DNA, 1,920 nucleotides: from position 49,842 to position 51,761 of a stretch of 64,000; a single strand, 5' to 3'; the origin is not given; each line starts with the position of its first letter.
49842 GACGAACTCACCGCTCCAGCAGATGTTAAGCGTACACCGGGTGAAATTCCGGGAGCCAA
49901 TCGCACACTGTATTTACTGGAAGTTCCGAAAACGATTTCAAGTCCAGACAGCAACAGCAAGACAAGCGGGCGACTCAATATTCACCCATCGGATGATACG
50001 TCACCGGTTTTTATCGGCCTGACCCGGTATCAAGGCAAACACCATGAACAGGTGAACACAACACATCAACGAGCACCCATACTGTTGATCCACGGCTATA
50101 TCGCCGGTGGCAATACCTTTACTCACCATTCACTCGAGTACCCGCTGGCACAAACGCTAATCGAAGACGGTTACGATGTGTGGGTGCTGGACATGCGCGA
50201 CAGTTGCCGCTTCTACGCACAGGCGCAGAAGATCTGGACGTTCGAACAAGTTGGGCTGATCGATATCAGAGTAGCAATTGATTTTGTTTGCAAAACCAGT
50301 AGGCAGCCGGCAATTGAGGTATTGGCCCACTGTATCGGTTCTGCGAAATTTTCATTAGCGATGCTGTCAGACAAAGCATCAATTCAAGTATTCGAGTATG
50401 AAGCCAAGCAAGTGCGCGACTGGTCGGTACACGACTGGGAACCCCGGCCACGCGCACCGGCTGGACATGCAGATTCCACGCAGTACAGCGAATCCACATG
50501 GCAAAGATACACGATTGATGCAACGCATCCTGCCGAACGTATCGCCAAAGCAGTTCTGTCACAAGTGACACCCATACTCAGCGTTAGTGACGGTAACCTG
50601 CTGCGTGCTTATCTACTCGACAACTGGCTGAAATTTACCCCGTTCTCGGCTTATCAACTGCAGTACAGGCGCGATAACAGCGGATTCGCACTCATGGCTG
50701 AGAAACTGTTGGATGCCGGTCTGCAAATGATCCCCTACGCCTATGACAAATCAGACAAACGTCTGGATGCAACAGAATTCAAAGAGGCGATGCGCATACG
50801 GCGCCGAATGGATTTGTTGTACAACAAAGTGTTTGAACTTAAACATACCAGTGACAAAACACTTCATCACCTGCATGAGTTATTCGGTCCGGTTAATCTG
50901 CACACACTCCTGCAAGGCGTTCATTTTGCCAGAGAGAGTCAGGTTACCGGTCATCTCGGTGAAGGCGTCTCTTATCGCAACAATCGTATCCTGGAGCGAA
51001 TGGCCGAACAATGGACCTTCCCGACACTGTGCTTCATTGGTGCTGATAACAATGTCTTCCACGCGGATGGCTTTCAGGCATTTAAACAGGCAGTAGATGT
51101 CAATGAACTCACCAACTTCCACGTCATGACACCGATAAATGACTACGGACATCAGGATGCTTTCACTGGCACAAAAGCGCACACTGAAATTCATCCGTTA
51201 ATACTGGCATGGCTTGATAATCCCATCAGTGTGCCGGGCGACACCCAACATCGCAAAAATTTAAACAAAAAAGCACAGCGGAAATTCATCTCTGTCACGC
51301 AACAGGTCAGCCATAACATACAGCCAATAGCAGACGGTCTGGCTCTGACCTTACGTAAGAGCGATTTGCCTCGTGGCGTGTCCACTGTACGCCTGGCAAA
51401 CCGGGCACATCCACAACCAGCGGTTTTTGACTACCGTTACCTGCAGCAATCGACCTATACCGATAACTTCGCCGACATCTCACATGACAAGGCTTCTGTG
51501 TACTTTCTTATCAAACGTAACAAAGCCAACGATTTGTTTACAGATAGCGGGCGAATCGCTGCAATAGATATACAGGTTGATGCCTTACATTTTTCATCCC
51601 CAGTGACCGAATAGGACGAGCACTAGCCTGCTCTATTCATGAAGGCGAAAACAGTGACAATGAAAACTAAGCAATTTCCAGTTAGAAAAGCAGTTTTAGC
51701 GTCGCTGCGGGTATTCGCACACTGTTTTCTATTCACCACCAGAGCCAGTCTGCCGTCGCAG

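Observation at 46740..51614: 1624-aa ChoD-like GMC oxidoreductase fused to an alpha/beta hydrolase with Cys in the nucleophile elbow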

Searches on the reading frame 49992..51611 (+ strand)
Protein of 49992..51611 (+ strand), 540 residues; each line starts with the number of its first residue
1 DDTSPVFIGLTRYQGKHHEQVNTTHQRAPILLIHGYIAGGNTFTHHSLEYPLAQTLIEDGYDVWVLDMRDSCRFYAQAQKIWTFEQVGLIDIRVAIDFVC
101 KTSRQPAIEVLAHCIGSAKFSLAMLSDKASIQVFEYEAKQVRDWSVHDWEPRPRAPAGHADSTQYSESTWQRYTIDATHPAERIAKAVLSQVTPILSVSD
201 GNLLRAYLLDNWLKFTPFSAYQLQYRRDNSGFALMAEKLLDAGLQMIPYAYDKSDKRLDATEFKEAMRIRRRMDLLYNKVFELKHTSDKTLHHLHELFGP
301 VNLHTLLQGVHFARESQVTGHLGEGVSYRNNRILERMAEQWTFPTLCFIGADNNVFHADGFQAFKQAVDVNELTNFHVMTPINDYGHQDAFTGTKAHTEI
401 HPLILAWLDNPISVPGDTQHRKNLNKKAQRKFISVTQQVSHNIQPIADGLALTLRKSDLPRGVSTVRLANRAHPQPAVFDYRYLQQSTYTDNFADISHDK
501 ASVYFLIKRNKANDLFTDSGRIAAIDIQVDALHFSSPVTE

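Call 37: find_related_loci(query=A4, collection=genome_contigs, flank=8000)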
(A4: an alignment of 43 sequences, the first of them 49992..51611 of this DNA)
Query A4 (540 aa) in genome_contigs; peptide patterns used: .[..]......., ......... (x = any residue, [..] = any of these).
600 stretches matched a pattern (row limit reached: there are more); 240 encode a relative of the query (tblastn E <= 1e-3); the best 80 are kept; 80 distinct loci.
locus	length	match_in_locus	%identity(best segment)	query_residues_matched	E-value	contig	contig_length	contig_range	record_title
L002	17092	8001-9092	31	5-410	9e-53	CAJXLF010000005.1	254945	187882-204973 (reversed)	MAG TPA_asm: uncultured Salinisphaerales bacterium isolate SRR6201692_bin.26_MetaBAT_v2.12.1_MAG genome assembly, contig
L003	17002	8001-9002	32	5-393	7e-49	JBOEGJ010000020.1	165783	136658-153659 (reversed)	MAG: Cellvibrionaceae bacterium isolate PBSAgam8 PBSAc_contig_670, whole genome shotgun sequence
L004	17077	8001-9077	28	1-411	2e-48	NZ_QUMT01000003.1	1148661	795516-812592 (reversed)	Roseateles depolymerans strain DSM 11813 Ga0244525_103, whole genome shotgun sequence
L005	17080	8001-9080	33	2-408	4e-47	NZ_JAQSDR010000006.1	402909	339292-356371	MAG: Aquabacterium sp. isolate D1-2020 MAG010 NODE_12_length_402909_cov_49.480189, whole genome shotgun sequence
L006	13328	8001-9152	30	1-428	4e-47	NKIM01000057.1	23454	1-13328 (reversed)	MAG: Burkholderiales bacterium PBB2 NODE_1500, whole genome shotgun sequence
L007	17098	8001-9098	32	5-393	1e-46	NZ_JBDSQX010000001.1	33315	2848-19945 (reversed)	MAG: Roseateles sp. isolate cluster1_bin.498 k127_11184126, whole genome shotgun sequence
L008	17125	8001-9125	31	1-411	8e-47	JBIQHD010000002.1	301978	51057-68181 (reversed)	MAG: Rubrivivax sp. isolate mag.36d NODE_15_length_301978, whole genome shotgun sequence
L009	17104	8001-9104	30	2-411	1e-46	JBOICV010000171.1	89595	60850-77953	MAG: Nevskiales bacterium isolate H1-B1_maxbin2.bin.215 k127_519510, whole genome shotgun sequence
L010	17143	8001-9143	30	1-429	2e-46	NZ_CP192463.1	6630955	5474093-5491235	Roseateles noduli strain 37a16 chromosome, complete genome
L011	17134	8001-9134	31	28-444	1e-46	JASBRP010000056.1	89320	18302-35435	MAG: Solimonas sp. isolate BWSM_106 k141_1424170, whole genome shotgun sequence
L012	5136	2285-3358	30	2-397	2e-46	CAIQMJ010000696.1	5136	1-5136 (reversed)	MAG: uncultured Variovorax sp. isolate MJ120716B_bin-210 genome assembly, contig: bin-210:0696/1309, whole genome shotgu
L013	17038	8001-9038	30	2-403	2e-45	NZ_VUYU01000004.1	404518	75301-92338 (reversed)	Massilia rubra strain CCM 8692 NODE_4_length_404518_cov_6.186181, whole genome shotgun sequence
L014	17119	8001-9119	31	5-397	9e-45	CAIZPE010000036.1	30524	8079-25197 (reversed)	uncultured bacterium isolate Loc090721-1m_bin-389 genome assembly, contig: bin-389:036/353, whole genome shotgun sequenc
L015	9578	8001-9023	31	24-405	4e-44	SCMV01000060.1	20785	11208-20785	Comamonadaceae bacterium 2PF NODE_60_length_20785_cov_16.371130, whole genome shotgun sequence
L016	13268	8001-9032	31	29-404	3e-44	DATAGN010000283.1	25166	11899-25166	MAG TPA_asm: Ramlibacter sp. isolate SMAG_U6830 k141_9799, whole genome shotgun sequence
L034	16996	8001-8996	27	2-401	9e-37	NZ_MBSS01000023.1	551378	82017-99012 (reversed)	Ensifer sp. LC163 contig3, whole genome shotgun sequence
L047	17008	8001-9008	27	10-425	9e-24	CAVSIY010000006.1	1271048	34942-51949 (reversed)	MAG: uncultured Alphaproteobacteria bacterium isolate MFD02416.bin.1.267 genome assembly, contig: contig_44291, whole ge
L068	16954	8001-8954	28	10-409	7e-14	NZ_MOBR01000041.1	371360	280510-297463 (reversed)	Pseudomonas frederiksbergensis strain 38F7 38F7_Joined_contig_2, whole genome shotgun sequence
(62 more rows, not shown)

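Call 42: predict_structure(alignment_id=A4)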
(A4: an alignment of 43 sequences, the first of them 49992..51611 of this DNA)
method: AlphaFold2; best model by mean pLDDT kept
length: 540 residues; sequences in the alignment: 43
mean_pLDDT: 77.4   pTM: 0.74
mean pLDDT of the five models: 77.4, 76.8, 76.0, 74.4, 72.9
residues with pLDDT >= 90: 198; 70-90: 173; 50-70: 99; < 50: 70
segments of 3 or more residues with pLDDT < 50: 142-165, 416-418, 423-433, 482-496, 532-540
pLDDT, mean of each block of 10 residues (from residue 1): 75 82 78 91 96 96 96 90 88 94 95 96 87 67 42 47 52 76 97 91 83 82 82 82 75 80 90 84 92 92 82 80 59 86 96 90 92 95 93 96 96 56 44 54 73 67 62 54 47 43 61 71 66 35
secondary structure, 60 per line:
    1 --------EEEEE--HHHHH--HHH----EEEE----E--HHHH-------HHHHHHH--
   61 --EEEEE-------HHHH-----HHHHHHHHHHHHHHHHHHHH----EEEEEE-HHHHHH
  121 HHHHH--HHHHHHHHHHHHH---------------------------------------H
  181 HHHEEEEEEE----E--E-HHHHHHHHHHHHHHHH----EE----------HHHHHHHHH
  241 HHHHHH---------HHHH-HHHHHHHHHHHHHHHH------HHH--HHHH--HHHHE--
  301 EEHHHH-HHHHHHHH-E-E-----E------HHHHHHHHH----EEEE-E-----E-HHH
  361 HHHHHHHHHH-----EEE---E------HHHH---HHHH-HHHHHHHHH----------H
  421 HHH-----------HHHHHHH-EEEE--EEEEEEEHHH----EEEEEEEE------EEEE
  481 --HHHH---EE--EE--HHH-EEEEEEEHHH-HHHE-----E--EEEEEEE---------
elements in order: E9-13 H16-20 E30-33 H41-44 H52-58 E63-67 H75-78 H84-103 E108-113 H115-125 H128-140 H180-183 E184-190 H200-215 H232-246 H256-259 H261-276 H288-291 H294-297 H303-306 H308-315 H332-340 E345-348 H358-370 E376-378 H389-392 H396-399 H401-409 H420-423 H435-441 E443-446 E449-455 E463-470 E477-480 H483-486 E502-508 E525-531
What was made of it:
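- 50052..51209 (+): Acid-lipase-like alpha/beta-hydrolase domain with a helical cap (aa ~1105-1490). HG oxyanion dipeptide at 1118-1119. Model pLDDT above 90 in the core (call 42).
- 51210..51611 (+): C-terminal tail (aa ~1491-1624). Modelled as beta-rich with low to moderate confidence; specific to this lineage. Model (call 42).
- On Alpha/beta-hydrolase fold: His-1471 follows the last core strand (call 42).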

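Call 46: fold_search(model_id=the predicted structure, library=pdb)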
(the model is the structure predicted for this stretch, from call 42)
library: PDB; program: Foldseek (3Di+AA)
matches with E <= 10: 1342; with E <= 0.001: 642
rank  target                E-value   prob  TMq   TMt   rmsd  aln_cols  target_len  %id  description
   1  6v7n_B                3.8e-12  1.00  0.43  0.61   6.3       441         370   11  Crystal Structure of a human Lysosome Resident Glycoprotein, Lysosomal Acid Lipase, and its Implications in Cholestery (released 2020-06-17)
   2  1k8q_A                2.6e-11  1.00  0.43  0.59   7.2       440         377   13  CRYSTAL STRUCTURE OF DOG GASTRIC LIPASE IN COMPLEX WITH A PHOSPHONATE INHIBITOR (released 2002-03-06)
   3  1hlg_A                4.9e-11  1.00  0.45  0.64   6.2       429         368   13  CRYSTAL STRUCTURE OF HUMAN GASTRIC LIPASE (released 2000-03-15)
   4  6v7n_A                2.6e-10  1.00  0.43  0.61   6.1       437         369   13  Crystal Structure of a human Lysosome Resident Glycoprotein, Lysosomal Acid Lipase, and its Implications in Cholestery (released 2020-06-17)
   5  3t4u_A                1.1e-08  1.00  0.33  0.62   8.6       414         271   13  L29I Mutation in an Aryl Esterase from Pseudomonas fluorescens Leads to Unique Peptide Flip and Increased Activity (released 2012-08-01)
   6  4uhe                  1.2e-08  1.00  0.33  0.60   7.5       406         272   11  Structural studies of a thermophilic esterase from Thermogutta terrifontis (malate bound) (released 2015-06-10)
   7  4uhd                  1.4e-08  1.00  0.33  0.59   7.6       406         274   11  Structural studies of a thermophilic esterase from Thermogutta terrifontis (acetate bound) (released 2015-06-10)
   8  3vdx_A                1.5e-08  1.00  0.35  0.42   9.1       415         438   12  Structure of a 16 nm protein cage designed by fusing symmetric oligomeric domains (released 2012-06-20)
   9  1a88_A                1.5e-08  1.00  0.35  0.64  10.8       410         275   13  CHLOROPEROXIDASE L (released 1998-10-14)
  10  8pi1_B                1.5e-08  1.00  0.32  0.58   9.1       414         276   12  Bicyclic INCYPRO Pseudomonas fluorescens esterase (released 2023-11-01)
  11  4uhh                  2.2e-08  1.00  0.33  0.59   8.1       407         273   12  Structural studies of a thermophilic esterase from Thermogutta terrifontis (cacodylate complex) (released 2015-06-10)
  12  8pi1_E                2.3e-08  1.00  0.33  0.60   9.4       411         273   13  Bicyclic INCYPRO Pseudomonas fluorescens esterase (released 2023-11-01)
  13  4qes_A                2.5e-08  1.00  0.34  0.41   9.9       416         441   11  Structure of a 16 nm protein cage designed by fusing symmetric oligomeric domains, quadruple mutant, I222 form (released 2015-05-20)
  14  6qe2_A                3.7e-08  1.00  0.34  0.65   7.7       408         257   11  Crystal structure of Paleococcus ferrophilus monoacylglycerol lipase. (released 2020-02-05)
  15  3hi4_A                3.9e-08  1.00  0.32  0.60   9.0       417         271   12  Switching catalysis from hydrolysis to perhydrolysis in P. fluorescens esterase (released 2010-02-23)
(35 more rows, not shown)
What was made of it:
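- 50052..51209 (+): Foldseek best hits are lysosomal acid lipase and gastric lipase (call 46).
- On Alpha/beta-hydrolase fold: Foldseek probability is 1.0 to many alpha/beta hydrolases (call 46).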

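Call 56: search_protein_families(library=pfam, proteins=[L068:9096-10964:+, L068:10992-12236:+, L047:1985-3700:+, L004:8996-11284:-, L003:12258-14171:+, L034:676-4704:-, L047:3729-5537:+], max_evalue=0.001)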
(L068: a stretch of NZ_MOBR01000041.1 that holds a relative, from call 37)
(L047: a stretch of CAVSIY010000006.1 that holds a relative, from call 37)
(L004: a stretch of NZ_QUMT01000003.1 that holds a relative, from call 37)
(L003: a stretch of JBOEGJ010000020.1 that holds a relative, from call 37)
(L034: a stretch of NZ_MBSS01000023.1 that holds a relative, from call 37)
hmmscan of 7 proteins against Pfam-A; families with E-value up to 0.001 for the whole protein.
L068:9096-10964:+ (622 aa): 3 families
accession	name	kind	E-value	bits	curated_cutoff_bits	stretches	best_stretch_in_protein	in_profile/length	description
PF21419.2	RoxA-like_Cyt-c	-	2.7e-16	59.3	26.7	1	523-560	2-38/39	RoxA-like, cytochrome c-like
PF13442.11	Cytochrome_CBB3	-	1.7e-06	28.7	27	0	453-503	2-47/68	Cytochrome C oxidase, cbb3-type, subunit III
PF00034.26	Cytochrom_C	-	7.8e-05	24.4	21.3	0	454-529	1-47/90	Cytochrome c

L068:10992-12236:+ (414 aa): 1 family
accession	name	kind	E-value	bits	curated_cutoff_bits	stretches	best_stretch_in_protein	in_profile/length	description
PF00149.33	Metallophos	-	8e-07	30.1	21.5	1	152-333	3-190/191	Calcineurin-like phosphoesterase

L047:1985-3700:+ (571 aa): 0 families

L004:8996-11284:- (762 aa): 0 families

L003:12258-14171:+ (637 aa): 2 families
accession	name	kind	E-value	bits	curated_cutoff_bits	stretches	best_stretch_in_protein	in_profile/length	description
PF00990.26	GGDEF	-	6e-46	156.6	23.8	1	459-620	1-160/161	Diguanylate cyclase, GGDEF domain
PF07695.17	7TMR-DISM_7TM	-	6.6e-05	23.4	29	1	240-428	7-196/205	7TM diverse intracellular signalling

L034:676-4704:- (1342 aa): 4 families
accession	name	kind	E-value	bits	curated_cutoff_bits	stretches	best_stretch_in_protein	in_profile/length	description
PF13191.12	AAA_16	-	1.7e-23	84.4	32.6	1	446-629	2-167/167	AAA ATPase domain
PF00211.25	Guanylate_cyc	-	9e-06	25.8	21.9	1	349-427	97-176/183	Adenylate and Guanylate cyclase catalytic domain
PF13401.12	AAA_22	-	9.5e-06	26.4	27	1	467-562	4-90/130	AAA domain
PF01637.24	ATPase_2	-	0.00037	20.8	33.2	1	448-508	3-61/225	ATPase domain predominantly from Archaea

L047:3729-5537:+ (602 aa): 7 families
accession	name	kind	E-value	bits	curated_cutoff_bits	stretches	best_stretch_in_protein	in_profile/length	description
PF00732.25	GMC_oxred_N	-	2.7e-12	47.4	23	1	90-283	18-200/218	GMC oxidoreductase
PF05199.19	GMC_oxred_C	-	1.2e-10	42.5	24.6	1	479-544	84-139/139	GMC oxidoreductase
PF00890.30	FAD_binding_2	-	1.2e-09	38.3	20.4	1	17-49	1-33/414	FAD binding domain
PF01266.30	DAO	-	7.4e-09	36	27.9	0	213-274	152-205/353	FAD dependent oxidoreductase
PF07992.20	Pyr_redox_2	-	2e-05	24.6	26.1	1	16-52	1-37/291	Pyridine nucleotide-disulphide oxidoreductase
PF13450.12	NAD_binding_8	-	0.00029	21.5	21.9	1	20-49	1-30/68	NAD(P)-binding Rossmann-like domain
PF00070.33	Pyr_redox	-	0.00084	20.2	22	0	18-56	2-39/82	Pyridine nucleotide-disulphide oxidoreductase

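Call 88: search_protein_families(library=pfam, alignment_id=A8, max_evalue=1)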
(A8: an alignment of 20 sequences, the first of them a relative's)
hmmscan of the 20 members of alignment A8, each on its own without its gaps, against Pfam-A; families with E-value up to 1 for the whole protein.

A. member 1, L079:7221-8042:+ (274 aa): 0 families

B. families by the number of members that match (of 20 scanned): 6 families
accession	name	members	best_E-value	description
PF02315.21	MDH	3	0.079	Methanol dehydrogenase beta subunit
PF23926.2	LtfC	1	0.0047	LtfC-like, beta-sandwich domain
PF05157.20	MshEN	1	0.097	MshEN domain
PF24514.1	SpaA_4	1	0.16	Prealbumin-like fold domain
PF11814.14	DUF3335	1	0.26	Peptidase_C39 like family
PF07431.17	DUF1512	1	0.32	Protein of unknown function (DUF1512) N-terminal domain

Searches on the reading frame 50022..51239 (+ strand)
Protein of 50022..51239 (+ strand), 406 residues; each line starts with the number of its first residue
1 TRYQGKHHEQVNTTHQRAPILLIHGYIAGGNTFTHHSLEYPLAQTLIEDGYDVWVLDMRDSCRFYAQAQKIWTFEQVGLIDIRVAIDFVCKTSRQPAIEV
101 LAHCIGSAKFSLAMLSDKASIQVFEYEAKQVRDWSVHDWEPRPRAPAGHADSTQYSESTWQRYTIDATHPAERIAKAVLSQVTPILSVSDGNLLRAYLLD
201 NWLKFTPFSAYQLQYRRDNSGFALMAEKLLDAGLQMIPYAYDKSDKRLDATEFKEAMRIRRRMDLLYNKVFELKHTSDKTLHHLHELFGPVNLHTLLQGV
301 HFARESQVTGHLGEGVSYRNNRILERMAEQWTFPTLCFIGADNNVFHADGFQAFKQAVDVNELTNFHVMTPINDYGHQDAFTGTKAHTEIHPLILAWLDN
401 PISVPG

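Call 52: search_solved_structures(query=A6, max_evalue=0.01, show_alignments=3)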
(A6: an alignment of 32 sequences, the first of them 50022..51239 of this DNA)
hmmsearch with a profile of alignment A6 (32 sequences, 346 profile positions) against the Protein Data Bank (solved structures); distinct sequences matched with E-value up to 0.01: 29.
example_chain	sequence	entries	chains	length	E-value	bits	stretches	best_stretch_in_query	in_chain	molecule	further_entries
1hlg_A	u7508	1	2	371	6.5e-16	61.6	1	12-112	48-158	LIPASE, GASTRIC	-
1k8q_A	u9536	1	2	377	2e-15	60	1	13-114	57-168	Triacylglycerol lipase, gastric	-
6v7n_A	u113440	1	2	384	8.6e-13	51.3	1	13-109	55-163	Lysosomal acid lipase/cholesteryl ester hydrolase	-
3d2c_A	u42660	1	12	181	3.3e-05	26.4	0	80-104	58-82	Lipase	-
3qmm_A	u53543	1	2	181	5.6e-05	25.6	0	80-104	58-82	Lipase estA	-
3d2b_A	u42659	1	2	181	7.8e-05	25.2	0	80-104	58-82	Lipase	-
2rau_A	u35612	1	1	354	0.00021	23.7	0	314-345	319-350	Putative esterase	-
3d2a_A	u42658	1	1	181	0.00023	23.6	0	80-104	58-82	Lipase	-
3qzu_A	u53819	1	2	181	0.00024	23.5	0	80-104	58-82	Lipase estA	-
1t4m_A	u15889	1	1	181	0.00031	23.2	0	80-104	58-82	LIPASE A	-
1t2n_A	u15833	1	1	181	0.00032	23.1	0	80-104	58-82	Lipase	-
5ct8_A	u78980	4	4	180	0.00032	23.1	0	80-104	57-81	Quadruple mutant lipase A | Esterase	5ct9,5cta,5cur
4rnc_A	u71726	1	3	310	0.00035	23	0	266-307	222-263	Esterase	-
1i6w_A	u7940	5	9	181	0.00038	22.9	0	80-104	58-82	LIPASE A | lipase | Esterase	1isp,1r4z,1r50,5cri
5ct4_A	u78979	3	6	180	0.00053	22.4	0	80-104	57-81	Esterase | Wild-type Bacillus subtilis lipase A with 10% [BMIM][Cl] chain A | Lipase EstA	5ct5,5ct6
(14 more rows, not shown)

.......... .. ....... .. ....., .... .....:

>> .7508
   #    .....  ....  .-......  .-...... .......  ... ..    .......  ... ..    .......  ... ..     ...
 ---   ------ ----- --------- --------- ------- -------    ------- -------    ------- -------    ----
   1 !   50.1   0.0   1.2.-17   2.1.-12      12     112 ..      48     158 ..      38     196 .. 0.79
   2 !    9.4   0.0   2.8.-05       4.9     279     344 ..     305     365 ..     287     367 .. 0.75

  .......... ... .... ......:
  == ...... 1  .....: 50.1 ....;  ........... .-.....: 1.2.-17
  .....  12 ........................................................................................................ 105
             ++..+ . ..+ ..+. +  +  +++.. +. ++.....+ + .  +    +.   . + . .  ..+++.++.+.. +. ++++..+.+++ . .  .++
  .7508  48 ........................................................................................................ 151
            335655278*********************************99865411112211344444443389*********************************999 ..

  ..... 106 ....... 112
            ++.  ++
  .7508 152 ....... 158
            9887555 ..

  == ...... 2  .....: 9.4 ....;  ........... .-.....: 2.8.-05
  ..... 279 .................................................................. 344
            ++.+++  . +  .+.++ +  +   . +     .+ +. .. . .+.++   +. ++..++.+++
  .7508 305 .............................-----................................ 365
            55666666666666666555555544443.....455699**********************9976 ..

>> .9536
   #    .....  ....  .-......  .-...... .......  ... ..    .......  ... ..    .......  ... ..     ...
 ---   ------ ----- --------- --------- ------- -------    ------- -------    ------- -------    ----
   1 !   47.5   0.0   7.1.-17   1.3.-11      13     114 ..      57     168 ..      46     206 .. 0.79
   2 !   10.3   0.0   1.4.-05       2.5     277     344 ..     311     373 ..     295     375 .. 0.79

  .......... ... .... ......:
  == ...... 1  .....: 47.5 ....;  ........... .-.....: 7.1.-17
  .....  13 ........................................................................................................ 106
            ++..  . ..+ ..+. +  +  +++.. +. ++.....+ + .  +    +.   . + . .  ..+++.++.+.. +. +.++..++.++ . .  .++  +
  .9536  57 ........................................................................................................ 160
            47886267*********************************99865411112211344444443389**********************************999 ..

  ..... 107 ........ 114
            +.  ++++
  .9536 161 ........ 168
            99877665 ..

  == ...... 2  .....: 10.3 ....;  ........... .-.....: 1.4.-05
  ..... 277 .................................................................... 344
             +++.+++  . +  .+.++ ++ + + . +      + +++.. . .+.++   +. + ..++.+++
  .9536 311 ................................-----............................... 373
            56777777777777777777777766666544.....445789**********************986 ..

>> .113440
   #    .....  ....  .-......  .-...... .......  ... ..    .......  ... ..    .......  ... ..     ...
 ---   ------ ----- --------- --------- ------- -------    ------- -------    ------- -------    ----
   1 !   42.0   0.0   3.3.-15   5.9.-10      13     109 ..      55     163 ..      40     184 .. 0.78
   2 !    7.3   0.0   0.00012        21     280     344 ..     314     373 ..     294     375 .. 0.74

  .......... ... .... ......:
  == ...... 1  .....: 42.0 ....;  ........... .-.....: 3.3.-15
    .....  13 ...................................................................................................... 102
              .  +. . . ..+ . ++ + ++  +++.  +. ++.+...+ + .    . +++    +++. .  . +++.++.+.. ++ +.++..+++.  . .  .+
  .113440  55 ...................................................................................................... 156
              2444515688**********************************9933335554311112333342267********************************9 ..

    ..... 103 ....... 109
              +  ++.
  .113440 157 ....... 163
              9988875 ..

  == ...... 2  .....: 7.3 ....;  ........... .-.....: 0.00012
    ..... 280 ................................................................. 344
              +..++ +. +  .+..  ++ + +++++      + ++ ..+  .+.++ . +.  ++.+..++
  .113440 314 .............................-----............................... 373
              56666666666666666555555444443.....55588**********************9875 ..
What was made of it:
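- Closest known: Mammalian acid lipases. Same: They are the best structural matches (Foldseek E 4e-12 to 5e-11, call 46) and the best sequence-profile matches (E 6.5e-16, call 52).
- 50052..51209 (+): Profile against PDB sequences gives gastric lipase at 6.5e-16 (call 52).
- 51048..51050 (+): Asn-1437, at the position of catalytic Asp324 of gastric lipase. Asp-1436 immediately precedes it. Gap-free profile alignment of hGaeNglfD with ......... (call 52).
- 51150..51152 (+): His-1471 (GHQD), the predicted catalytic histidine. Aligned with the His of NHLD in gastric lipase (call 52).
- On Acid lipase family (gastric lipase / lysosomal acid lipase): Profile E 6.5e-16, with two aligned stretches that cover the HG, elbow, acid and His blocks (call 52)
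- Acid lipases match about 13 orders of magnitude better than PhaC (call 52).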
